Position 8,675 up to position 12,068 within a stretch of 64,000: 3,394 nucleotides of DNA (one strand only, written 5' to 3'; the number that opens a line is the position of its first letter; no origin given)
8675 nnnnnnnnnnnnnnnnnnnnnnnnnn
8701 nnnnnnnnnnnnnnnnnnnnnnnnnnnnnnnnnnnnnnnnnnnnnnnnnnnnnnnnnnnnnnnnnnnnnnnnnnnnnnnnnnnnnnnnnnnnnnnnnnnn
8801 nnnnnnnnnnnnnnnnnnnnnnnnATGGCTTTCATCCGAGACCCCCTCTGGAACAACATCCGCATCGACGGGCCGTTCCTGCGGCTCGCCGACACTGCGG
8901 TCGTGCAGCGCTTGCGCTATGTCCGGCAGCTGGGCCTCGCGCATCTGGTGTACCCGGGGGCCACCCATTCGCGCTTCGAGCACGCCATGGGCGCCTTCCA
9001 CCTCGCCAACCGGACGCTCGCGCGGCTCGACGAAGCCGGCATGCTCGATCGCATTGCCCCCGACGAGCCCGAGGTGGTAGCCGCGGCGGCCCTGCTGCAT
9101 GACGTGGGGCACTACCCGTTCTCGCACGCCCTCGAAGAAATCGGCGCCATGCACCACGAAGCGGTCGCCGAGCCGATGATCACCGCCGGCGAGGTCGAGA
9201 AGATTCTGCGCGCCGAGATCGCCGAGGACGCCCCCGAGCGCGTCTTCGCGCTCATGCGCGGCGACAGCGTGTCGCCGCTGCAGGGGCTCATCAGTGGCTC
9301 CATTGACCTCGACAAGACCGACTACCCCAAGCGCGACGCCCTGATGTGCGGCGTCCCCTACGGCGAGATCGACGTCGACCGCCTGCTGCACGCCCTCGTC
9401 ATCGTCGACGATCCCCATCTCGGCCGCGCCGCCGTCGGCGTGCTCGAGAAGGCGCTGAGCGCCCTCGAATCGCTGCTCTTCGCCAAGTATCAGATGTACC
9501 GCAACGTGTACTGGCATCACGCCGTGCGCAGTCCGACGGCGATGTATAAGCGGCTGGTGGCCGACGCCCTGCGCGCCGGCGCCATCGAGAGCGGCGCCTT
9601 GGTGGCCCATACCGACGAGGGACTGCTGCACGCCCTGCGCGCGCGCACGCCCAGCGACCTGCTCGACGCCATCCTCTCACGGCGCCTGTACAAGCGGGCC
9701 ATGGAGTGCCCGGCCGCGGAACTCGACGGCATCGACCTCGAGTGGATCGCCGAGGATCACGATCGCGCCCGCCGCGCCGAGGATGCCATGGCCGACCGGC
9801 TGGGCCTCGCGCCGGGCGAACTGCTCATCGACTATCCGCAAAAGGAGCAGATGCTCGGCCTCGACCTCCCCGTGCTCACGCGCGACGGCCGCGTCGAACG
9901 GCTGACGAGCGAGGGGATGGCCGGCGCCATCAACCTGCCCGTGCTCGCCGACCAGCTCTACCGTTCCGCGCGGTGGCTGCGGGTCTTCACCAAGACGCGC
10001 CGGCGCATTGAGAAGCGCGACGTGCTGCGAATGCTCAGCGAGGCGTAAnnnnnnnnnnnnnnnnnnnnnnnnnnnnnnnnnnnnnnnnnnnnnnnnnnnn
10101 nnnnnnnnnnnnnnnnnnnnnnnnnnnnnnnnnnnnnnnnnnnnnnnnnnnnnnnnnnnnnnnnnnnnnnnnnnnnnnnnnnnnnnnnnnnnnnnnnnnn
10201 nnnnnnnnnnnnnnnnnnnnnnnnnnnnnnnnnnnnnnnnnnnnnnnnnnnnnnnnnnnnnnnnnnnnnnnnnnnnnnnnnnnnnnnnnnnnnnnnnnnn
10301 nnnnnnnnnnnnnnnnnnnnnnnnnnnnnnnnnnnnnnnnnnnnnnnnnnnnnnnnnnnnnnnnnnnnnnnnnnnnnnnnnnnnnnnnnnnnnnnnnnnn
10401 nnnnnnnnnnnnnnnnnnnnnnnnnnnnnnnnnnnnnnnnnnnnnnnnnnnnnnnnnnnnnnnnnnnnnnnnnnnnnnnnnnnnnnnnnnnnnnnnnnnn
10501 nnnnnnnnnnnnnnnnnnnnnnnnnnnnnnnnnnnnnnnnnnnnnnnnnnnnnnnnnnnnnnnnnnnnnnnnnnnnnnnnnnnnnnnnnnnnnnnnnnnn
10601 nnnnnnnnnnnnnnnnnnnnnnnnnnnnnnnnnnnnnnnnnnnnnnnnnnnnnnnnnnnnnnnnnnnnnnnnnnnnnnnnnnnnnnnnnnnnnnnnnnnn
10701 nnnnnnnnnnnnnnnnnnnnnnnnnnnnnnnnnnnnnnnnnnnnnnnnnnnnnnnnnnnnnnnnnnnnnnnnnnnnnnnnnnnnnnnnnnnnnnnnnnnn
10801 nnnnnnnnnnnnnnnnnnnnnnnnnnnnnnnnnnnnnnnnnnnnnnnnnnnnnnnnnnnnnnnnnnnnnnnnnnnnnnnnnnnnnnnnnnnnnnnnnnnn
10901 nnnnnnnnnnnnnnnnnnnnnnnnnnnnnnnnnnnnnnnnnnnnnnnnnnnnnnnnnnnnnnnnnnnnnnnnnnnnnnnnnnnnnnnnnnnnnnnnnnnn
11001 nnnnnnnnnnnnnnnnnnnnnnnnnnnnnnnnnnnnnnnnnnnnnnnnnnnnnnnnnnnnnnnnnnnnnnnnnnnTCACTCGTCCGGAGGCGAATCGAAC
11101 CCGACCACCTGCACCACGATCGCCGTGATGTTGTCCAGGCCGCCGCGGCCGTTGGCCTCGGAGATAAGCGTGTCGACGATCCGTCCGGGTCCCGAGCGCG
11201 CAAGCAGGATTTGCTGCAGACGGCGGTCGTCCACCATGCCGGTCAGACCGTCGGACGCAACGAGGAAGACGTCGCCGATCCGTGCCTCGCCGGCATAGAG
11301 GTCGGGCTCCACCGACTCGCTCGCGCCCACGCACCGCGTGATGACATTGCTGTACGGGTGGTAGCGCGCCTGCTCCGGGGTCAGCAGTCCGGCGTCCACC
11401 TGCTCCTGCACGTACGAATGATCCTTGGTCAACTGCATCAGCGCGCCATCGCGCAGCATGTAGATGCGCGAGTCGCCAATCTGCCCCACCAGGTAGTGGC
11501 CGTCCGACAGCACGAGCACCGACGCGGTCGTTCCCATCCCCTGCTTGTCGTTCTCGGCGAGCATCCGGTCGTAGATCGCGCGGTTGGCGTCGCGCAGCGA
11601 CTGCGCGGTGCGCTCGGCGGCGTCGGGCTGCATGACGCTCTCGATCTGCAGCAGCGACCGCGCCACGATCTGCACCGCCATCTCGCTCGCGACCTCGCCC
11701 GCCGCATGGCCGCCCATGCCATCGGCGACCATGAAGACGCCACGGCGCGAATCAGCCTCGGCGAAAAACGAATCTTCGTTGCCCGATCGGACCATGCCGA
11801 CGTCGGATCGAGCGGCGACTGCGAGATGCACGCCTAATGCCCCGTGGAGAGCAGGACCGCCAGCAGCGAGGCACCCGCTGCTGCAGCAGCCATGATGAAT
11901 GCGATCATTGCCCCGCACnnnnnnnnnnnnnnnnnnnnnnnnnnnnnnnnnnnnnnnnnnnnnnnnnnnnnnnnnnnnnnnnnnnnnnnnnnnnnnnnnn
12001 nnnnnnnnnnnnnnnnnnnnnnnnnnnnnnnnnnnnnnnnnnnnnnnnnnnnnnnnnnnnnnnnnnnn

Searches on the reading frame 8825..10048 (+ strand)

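Call 100: search_protein_families(library=pfam, proteins=[window:8825-10048:+], max_evalue=0.00001)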
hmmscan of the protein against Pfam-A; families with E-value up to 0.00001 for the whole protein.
window:8825-10048:+ (407 aa): 2 families
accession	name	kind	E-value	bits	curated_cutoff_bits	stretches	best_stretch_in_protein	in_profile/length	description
PF19276.4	HD_assoc_2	-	2.2e-25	89.8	23.1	1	182-354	1-166/222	HD associated region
PF01966.28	HD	-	2.2e-08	34.8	22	1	50-131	1-73/116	HD domain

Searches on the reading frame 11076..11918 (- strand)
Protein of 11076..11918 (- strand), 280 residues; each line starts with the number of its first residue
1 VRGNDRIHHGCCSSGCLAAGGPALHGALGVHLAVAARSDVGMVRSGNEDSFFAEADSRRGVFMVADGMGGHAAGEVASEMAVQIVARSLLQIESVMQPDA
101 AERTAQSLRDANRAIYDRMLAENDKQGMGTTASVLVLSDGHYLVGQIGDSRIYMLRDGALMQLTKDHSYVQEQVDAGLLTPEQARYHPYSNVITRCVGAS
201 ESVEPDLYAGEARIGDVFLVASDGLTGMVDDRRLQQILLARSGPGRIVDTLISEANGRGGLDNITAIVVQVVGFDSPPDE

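Call 100: search_protein_families(library=pfam, proteins=[window:11076-11918:-], max_evalue=0.00001)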
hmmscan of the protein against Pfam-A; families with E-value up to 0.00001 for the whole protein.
window:11076-11918:- (280 aa): 2 families
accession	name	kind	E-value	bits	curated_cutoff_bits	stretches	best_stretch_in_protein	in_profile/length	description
PF13672.11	PP2C_2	-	3.2e-20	73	24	1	46-233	11-183/209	Protein phosphatase 2C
PF00481.26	PP2C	-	4e-12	46.8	20.3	1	51-169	28-142/255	Protein phosphatase 2C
